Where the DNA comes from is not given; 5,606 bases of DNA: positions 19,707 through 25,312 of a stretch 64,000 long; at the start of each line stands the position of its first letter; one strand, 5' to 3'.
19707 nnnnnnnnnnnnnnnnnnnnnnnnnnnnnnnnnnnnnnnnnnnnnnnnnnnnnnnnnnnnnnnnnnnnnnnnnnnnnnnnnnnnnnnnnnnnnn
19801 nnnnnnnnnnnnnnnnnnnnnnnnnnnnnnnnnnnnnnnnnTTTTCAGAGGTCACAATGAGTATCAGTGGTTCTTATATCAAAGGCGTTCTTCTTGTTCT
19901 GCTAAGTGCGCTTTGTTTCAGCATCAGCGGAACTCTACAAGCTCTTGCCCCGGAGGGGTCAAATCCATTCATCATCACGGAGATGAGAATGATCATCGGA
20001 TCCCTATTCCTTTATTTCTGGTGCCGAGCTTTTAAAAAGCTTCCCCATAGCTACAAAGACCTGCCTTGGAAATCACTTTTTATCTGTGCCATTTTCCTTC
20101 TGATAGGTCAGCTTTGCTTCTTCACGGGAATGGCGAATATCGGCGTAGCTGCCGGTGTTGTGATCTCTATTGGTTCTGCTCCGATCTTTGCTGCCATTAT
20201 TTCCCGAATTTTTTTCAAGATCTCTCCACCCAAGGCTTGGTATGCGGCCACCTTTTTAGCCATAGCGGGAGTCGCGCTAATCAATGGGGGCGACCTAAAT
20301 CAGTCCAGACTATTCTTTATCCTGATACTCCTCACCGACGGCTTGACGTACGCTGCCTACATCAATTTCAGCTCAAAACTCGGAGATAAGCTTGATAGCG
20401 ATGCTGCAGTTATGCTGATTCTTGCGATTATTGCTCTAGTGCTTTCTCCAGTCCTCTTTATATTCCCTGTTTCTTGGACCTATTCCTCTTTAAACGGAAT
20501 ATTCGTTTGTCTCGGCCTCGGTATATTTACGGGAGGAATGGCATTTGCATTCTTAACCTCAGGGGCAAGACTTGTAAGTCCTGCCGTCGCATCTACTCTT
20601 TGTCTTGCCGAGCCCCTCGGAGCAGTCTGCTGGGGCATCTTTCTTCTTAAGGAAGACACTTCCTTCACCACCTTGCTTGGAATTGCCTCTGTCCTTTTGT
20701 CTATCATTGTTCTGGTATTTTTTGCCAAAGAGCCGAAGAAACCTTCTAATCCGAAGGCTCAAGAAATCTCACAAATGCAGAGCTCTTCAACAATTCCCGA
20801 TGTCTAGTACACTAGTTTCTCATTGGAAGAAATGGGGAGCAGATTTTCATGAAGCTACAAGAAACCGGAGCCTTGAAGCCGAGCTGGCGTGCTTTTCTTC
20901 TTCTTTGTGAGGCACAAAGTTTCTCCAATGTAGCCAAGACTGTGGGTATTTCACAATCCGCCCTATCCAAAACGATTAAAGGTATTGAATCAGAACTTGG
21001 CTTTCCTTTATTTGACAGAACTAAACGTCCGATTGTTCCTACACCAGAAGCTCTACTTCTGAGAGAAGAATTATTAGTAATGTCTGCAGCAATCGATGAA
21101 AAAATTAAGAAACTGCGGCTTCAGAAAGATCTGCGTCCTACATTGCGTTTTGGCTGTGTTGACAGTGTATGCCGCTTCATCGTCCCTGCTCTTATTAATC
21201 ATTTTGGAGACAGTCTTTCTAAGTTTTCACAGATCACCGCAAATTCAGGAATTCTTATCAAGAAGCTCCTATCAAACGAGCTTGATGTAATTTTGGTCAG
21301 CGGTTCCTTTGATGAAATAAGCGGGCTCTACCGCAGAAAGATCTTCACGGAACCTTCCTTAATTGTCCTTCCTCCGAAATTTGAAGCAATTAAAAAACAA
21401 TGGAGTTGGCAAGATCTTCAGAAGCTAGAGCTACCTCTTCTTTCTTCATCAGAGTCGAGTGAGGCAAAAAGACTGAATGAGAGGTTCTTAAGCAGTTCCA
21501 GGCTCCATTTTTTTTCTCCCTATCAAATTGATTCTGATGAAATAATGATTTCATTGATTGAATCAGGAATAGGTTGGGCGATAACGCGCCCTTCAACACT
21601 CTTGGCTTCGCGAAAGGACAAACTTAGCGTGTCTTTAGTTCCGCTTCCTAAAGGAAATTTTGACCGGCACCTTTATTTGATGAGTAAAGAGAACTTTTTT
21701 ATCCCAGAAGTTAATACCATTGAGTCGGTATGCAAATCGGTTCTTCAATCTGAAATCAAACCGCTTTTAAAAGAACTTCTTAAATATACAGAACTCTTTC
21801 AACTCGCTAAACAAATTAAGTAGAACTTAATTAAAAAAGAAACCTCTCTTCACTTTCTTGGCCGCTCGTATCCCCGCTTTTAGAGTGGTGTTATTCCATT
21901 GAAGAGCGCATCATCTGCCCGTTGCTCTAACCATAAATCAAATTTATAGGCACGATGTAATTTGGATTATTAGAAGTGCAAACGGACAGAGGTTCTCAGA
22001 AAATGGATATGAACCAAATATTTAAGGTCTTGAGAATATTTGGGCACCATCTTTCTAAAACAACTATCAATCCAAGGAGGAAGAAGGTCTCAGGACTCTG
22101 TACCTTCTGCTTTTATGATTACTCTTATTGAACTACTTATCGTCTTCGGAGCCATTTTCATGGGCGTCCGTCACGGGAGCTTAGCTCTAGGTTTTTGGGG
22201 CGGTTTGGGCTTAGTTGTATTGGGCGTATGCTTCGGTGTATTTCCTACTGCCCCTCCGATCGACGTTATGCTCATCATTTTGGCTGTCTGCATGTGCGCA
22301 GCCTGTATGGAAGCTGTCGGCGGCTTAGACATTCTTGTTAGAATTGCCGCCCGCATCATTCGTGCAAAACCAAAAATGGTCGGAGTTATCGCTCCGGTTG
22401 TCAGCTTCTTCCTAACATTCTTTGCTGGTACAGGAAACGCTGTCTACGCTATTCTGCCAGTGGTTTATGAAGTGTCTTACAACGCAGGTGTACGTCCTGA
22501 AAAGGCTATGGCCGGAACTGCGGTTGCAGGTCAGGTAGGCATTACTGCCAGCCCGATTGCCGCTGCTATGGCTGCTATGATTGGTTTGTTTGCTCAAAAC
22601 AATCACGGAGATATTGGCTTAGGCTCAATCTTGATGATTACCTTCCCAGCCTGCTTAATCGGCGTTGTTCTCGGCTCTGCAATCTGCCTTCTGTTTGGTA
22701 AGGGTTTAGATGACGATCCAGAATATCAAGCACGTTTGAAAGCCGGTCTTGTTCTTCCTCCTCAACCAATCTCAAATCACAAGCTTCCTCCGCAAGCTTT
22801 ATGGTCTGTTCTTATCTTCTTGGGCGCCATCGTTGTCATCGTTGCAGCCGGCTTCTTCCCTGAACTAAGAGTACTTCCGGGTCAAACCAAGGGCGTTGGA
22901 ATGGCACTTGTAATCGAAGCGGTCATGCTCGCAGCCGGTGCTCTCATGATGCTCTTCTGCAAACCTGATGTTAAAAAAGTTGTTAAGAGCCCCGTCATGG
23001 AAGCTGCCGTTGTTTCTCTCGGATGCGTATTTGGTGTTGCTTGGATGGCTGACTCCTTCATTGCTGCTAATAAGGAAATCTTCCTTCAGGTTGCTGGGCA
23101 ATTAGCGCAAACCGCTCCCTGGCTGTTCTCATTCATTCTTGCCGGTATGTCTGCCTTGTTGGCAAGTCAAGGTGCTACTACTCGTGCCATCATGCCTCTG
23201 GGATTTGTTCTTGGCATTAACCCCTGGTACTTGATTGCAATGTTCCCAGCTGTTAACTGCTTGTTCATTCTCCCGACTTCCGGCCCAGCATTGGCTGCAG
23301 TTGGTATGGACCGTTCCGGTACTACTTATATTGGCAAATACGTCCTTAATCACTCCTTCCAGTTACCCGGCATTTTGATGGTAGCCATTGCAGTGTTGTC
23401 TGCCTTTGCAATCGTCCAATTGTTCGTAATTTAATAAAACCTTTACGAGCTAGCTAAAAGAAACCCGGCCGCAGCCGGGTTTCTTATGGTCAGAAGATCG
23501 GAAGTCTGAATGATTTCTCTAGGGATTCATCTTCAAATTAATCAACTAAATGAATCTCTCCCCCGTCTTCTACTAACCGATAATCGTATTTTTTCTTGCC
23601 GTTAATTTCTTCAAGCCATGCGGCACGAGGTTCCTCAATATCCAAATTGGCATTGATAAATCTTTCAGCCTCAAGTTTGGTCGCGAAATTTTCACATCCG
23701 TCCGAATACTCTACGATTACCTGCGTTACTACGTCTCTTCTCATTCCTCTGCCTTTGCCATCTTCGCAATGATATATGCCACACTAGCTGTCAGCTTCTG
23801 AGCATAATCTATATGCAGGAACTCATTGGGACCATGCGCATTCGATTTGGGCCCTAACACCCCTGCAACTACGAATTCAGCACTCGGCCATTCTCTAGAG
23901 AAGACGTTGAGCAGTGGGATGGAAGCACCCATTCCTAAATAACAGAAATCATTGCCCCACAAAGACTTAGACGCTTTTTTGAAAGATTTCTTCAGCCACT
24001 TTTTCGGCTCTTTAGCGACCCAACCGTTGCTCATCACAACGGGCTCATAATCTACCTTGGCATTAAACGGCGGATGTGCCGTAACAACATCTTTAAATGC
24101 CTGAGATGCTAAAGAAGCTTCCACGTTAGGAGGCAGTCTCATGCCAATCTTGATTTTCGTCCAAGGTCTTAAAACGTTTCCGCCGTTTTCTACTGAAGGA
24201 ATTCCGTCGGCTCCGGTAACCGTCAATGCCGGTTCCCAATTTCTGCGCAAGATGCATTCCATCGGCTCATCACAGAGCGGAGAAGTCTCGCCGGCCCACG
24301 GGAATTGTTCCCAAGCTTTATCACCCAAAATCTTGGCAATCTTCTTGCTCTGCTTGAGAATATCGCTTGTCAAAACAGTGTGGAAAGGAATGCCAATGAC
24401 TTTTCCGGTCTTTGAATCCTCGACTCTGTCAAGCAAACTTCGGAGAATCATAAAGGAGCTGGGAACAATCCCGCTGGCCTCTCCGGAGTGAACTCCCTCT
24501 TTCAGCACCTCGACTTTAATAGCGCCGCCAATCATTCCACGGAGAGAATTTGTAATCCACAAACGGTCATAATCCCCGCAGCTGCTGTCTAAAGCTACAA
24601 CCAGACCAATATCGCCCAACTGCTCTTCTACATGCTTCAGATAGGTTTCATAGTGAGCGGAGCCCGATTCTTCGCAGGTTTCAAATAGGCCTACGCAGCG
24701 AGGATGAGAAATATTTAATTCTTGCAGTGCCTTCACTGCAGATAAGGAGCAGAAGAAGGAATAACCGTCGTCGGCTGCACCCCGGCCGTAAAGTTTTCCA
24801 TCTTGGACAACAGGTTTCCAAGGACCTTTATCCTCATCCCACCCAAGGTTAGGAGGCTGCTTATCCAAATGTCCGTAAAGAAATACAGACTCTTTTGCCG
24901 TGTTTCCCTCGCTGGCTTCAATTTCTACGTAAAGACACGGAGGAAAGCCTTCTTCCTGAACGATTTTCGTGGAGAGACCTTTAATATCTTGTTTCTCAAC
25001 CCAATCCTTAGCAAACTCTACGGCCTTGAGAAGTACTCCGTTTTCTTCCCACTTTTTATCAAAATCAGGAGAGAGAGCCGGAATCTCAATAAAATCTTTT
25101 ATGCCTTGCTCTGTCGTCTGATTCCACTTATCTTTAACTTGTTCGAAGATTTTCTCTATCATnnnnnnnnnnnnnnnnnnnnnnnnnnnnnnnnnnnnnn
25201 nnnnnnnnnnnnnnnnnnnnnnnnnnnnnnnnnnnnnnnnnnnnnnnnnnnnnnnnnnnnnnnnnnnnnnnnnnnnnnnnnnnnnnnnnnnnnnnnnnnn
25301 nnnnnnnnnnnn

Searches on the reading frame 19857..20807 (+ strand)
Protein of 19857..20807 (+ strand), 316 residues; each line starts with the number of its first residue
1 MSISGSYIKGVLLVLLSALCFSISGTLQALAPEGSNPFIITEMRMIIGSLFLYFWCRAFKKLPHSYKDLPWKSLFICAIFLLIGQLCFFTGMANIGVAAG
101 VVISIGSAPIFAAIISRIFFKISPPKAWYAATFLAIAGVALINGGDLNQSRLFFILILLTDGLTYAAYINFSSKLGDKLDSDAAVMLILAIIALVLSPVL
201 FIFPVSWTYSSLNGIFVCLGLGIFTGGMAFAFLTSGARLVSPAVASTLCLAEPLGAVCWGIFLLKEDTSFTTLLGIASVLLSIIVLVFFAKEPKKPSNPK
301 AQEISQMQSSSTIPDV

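Call 6: search_protein_families(library=pfam, proteins=[window:19857-20807:+], max_evalue=0.01)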
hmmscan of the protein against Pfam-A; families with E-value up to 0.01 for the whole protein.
window:19857-20807:+ (316 aa): 2 families
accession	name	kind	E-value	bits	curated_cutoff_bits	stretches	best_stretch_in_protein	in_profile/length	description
PF00892.27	EamA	-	2.6e-31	109.1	28.2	2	9-143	2-134/135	EamA-like transporter family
PF03151.22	TPT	-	1e-07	32.1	30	1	36-203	30-199/291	Triose-phosphate Transporter family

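Call 7: search_protein_families(library=ncbifam, proteins=[window:19857-20807:+], max_evalue=0.001)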
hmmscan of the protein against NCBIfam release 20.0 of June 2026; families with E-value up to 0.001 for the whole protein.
window:19857-20807:+ (316 aa): 2 families
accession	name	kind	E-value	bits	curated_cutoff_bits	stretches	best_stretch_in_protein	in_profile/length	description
TIGR00950.1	2A78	equivalog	2.7e-28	99.1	230.2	1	24-284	4-264/264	carboxylate/amino acid/amine transporter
NF008432.0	PRK11272.1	equivalog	4.6e-10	39.2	270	1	33-291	34-289/294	drug/metabolite exporter YedA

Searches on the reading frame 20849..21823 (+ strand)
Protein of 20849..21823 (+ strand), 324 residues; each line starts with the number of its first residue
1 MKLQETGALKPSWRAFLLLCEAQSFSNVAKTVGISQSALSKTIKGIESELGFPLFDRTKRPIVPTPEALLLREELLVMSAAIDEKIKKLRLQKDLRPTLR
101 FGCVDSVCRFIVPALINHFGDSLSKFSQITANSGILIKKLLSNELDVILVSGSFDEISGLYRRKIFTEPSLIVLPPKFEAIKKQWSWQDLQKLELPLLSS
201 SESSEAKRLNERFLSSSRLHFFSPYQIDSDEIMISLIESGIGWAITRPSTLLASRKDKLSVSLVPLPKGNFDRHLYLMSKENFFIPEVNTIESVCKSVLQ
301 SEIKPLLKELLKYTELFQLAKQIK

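Call 6: search_protein_families(library=pfam, proteins=[window:20849-21823:+], max_evalue=0.01)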
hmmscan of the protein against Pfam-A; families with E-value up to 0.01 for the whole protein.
window:20849-21823:+ (324 aa): 2 families
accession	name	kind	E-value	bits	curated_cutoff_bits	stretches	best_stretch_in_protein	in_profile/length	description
PF03466.25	LysR_substrate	-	2.2e-18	66.9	28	1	94-282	3-190/209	LysR substrate binding domain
PF00126.33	HTH_1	-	1.3e-16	60.7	26.6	1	13-68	4-59/60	Bacterial regulatory helix-turn-helix protein, lysR family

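Call 7: search_protein_families(library=ncbifam, proteins=[window:20849-21823:+], max_evalue=0.001)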
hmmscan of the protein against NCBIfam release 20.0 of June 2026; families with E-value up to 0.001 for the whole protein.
window:20849-21823:+ (324 aa): 44 families (the best 25 are shown)
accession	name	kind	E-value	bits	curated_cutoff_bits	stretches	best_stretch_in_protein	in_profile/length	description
NF040786.1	LysR_Sec_metab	equivalog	2.1e-24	86.1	250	1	15-287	8-285/298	selenium metabolism-associated LysR family transcriptional regulator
TIGR02424.1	TF_pcaQ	equivalog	4.3e-14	52.1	303.8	1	15-216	10-214/300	pca operon transcription factor PcaQ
NF045775.1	acetoin_reg_AlsR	exception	7.4e-14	51.9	430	1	16-246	9-242/290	acetoin biosynthesis transcriptional regulator AlsR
NF008722.0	PRK11716.1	equivalog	5.2e-13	48.7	246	1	14-246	7-241/293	HTH-type transcriptional activator IlvY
NF047711.1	PutUtilRegPtrR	equivalog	5.4e-13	48.7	400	1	15-292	8-279/283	putrescine utilization regulator PtrR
NF008352.0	PRK11139.1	subfamily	2.5e-12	46.5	288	1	20-202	18-196/305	transcriptional regulator GcvA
NF008416.0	PRK11242.1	equivalog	2.7e-12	46.6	277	1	15-281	8-272/300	transcriptional regulator CynR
TIGR03339.1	phn_lysR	subfamily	6.7e-12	45.2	341.1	1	14-245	3-232/279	aminoethylphosphonate catabolism associated LysR family transcriptional regulator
NF007385.0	PRK09906.1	equivalog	1.4e-11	44.1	356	1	14-215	7-210/296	DNA-binding transcriptional regulator HcaR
NF058504.1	TransRegCcpCBac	equivalog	1.6e-11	44.2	400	1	18-288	11-277/287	transcriptional regulator CcpC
NF040889.1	trans_reg_YeiE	equivalog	2e-11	43.7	480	1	16-282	11-272/288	DNA-binding transcriptional regulator YeiE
TIGR03418.1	chol_sulf_TF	equivalog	3.1e-11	42.8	324.8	1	14-101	7-93/291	choline sulfate utilization transcriptional regulator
NF053705.1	TransRegGltCGpos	equivalog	5.1e-11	42.3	350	1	16-198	9-195/300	glutamate biosynthesis transcriptional regulator GltC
NF045990.1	TransRegCbbRRhodb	equivalog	1.7e-10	40.5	450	1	14-282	12-282/304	LysR family regulator CbbR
NF007439.0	PRK09986.1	equivalog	4.4e-10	39.4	290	1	14-247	13-250/296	LysR family transcriptional regulator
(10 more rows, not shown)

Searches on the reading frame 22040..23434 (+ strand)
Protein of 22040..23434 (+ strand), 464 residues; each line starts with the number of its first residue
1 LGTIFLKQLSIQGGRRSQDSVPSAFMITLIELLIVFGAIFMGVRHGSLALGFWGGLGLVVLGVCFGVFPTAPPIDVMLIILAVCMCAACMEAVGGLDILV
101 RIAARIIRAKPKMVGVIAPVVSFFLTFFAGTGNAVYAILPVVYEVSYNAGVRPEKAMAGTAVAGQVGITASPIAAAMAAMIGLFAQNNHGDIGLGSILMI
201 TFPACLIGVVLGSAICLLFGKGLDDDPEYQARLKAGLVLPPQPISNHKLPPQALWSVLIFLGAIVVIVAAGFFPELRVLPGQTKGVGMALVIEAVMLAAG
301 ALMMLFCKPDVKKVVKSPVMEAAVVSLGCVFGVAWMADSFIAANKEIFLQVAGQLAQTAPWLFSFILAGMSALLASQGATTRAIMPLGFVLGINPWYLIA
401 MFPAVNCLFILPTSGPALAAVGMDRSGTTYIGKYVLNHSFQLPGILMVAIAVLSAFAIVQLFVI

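Call 6: search_protein_families(library=pfam, proteins=[window:22040-23434:+], max_evalue=0.01)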
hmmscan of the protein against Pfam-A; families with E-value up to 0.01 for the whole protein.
window:22040-23434:+ (464 aa): 2 families
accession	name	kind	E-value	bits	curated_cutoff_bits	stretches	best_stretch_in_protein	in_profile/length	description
PF03605.20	DcuA_DcuB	-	3.7e-118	395.1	27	1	31-395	1-368/368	Anaerobic c4-dicarboxylate membrane transporter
PF03600.22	CitMHS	-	3.5e-08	33.4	31.9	1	73-376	38-298/336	Citrate transporter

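Call 57: search_protein_families(library=ncbifam, proteins=[window:22040-23434:+], max_evalue=1e-10)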
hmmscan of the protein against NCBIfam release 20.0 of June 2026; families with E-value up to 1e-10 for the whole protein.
window:22040-23434:+ (464 aa): 3 families
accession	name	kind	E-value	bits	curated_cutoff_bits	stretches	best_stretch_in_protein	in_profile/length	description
NF006927.0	PRK09412.1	subfamily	7e-138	460.2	369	1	29-462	3-432/433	anaerobic C4-dicarboxylate transporter family protein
NF009136.0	PRK12489.1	subfamily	3.6e-132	441.2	396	1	29-462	3-443/444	anaerobic C4-dicarboxylate transporter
TIGR00770.1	Dcu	subfamily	2.7e-125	418.8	331.35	1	31-461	1-428/430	anaerobic C4-dicarboxylate transporter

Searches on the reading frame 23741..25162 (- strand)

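Call 38: search_protein_families(library=pfam, proteins=[window:23741-25162:-], max_evalue=0.001)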
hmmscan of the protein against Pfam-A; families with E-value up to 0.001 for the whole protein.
window:23741-25162:- (473 aa): 1 family
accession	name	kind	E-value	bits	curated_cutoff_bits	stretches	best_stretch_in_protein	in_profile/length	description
PF01546.33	Peptidase_M20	-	1.6e-18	67.8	24.6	1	95-466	2-205/206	Peptidase family M20/M25/M40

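Call 57: search_protein_families(library=ncbifam, proteins=[window:23741-25162:-], max_evalue=1e-10)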
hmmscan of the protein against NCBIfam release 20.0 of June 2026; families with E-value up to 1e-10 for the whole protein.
window:23741-25162:- (473 aa): 11 families
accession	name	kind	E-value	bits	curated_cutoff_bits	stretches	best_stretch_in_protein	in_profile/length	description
NF005914.0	PRK07907.1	subfamily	8.2e-62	209.5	300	1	3-470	7-455/456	hypothetical protein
NF006053.0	PRK08201.1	equivalog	3.4e-36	125.1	441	1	11-469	11-454/458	dipeptidase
NF006579.0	PRK09104.1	subfamily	2.5e-34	119.1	327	1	2-470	6-464/465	hypothetical protein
NF005034.0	PRK06446.1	subfamily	1.6e-19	70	369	1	47-453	27-418/436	hypothetical protein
NF010589.0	PRK13983.1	equivalog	1.2e-18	67.2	333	1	2-180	2-176/409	M20 family metallo-hydrolase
NF006399.0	PRK08651.1-2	equivalog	2.1e-17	63.2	381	1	35-218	18-187/405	succinyl-diaminopimelate desuccinylase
TIGR01910.1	DapE-ArgE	subfamily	3.7e-16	59.3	217.6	1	42-177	35-152/373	ArgE/DapE family deacylase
NF005591.0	PRK07318.1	equivalog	2.3e-14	53.6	435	1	88-180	77-168/466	dipeptidase PepV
TIGR01887.1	dipeptidaselike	subfamily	2.6e-14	53.3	207.95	1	85-187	62-161/447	Sapep family Mn(2+)-dependent dipeptidase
TIGR01886.1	dipeptidase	equivalog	2.4e-13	49.8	632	1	85-223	76-210/466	dipeptidase PepV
NF005478.0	PRK07079.1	subfamily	1.2e-11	44.3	330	1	87-247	82-244/469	hypothetical protein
